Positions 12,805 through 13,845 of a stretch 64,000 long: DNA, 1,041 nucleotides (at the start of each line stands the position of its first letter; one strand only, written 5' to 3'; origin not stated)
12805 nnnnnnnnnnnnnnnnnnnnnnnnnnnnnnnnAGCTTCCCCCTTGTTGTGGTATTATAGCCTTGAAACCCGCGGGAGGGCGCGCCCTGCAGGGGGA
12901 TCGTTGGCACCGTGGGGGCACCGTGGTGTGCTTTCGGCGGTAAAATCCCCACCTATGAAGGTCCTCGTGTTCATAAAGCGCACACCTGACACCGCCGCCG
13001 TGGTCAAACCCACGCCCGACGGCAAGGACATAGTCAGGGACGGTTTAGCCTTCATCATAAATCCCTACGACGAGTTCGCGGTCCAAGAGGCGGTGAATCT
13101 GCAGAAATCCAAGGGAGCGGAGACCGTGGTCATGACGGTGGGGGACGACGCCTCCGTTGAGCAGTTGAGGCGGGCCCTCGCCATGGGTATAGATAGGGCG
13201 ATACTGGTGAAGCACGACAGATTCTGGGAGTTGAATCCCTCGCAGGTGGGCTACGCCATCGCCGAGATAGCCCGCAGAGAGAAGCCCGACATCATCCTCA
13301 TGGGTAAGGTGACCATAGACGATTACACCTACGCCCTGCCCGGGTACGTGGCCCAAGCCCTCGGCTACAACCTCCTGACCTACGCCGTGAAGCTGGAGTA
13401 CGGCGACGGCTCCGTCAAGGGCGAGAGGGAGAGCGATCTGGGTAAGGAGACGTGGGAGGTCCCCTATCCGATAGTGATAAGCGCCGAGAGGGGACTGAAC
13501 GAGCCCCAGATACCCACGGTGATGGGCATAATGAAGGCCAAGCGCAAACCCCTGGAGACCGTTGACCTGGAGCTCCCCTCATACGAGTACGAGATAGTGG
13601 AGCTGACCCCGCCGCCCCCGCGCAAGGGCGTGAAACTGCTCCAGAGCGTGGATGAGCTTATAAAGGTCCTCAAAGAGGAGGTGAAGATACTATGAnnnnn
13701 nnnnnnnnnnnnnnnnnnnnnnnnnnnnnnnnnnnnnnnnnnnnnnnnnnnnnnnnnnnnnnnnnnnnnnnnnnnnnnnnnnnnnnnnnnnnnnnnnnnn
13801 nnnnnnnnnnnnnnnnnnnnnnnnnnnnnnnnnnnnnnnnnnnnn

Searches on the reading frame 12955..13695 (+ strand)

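Call 9: search_protein_families(library=pfam, proteins=[window:12955-13695:+])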
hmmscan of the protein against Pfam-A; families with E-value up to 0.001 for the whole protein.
window:12955-13695:+ (246 aa): 1 family
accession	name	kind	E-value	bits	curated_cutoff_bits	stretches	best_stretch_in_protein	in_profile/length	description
PF01012.27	ETF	-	1.3e-35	123.2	26.7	1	26-206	4-179/181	Electron transfer flavoprotein domain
